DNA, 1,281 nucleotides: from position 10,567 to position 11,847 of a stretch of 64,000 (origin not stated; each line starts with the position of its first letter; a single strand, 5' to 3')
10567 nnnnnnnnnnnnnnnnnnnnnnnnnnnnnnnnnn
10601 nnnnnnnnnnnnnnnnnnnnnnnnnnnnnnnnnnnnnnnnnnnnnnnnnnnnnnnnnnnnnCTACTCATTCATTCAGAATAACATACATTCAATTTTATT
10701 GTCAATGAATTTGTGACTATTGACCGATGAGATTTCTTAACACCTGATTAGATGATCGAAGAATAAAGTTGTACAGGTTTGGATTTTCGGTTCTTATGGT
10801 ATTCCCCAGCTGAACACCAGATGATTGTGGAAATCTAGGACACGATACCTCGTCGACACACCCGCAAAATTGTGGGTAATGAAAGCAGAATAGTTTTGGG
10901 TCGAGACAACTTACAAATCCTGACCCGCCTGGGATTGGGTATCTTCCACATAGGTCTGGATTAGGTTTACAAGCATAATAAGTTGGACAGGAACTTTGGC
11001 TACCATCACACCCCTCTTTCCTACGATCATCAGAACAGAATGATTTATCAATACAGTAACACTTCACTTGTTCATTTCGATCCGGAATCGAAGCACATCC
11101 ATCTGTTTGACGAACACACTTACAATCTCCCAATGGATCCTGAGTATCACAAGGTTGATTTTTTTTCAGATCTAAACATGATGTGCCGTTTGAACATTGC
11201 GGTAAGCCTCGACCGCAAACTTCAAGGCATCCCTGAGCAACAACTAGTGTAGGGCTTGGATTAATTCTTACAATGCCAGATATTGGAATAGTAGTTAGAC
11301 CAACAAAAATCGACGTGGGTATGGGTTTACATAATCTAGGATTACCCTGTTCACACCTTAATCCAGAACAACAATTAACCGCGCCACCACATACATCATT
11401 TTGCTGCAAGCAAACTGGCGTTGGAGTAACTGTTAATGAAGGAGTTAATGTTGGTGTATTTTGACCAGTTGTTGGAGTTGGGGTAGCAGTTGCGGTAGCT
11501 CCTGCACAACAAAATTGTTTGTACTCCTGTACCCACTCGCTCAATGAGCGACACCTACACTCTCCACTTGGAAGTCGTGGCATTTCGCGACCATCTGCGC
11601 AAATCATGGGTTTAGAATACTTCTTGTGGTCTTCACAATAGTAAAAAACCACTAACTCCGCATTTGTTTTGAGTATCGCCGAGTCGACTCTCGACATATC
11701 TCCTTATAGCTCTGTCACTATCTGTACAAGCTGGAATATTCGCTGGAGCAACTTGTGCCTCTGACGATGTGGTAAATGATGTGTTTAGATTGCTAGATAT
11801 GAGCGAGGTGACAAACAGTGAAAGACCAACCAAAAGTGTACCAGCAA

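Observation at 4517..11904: Second, minus-strand operon of the same cohesin-dockerin family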

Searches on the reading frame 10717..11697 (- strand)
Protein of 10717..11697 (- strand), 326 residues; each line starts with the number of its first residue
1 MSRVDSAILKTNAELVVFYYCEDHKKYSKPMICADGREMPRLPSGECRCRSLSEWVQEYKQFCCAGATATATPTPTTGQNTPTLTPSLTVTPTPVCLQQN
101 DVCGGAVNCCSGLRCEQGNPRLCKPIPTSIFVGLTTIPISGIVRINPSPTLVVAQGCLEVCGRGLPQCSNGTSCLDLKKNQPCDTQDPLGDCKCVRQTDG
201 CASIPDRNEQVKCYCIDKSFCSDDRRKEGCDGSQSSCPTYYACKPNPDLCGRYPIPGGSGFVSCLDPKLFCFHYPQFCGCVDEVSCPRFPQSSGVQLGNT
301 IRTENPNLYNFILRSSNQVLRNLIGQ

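Call 3: search_protein_families(library=pfam, proteins=[window:10717-11697:-], max_evalue=1)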
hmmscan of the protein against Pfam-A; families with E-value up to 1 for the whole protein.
window:10717-11697:- (326 aa): 1 family
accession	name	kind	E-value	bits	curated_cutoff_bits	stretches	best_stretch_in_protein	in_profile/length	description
PF08094.16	Toxin_24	-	0.036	14.3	25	1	108-123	12-27/33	Conotoxin TVIIA/GS family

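Call 8: search_protein_families(library=ncbifam, proteins=[window:10717-11697:-], max_evalue=0.1)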
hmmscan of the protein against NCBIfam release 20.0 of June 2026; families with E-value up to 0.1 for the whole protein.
window:10717-11697:- (326 aa): 0 families
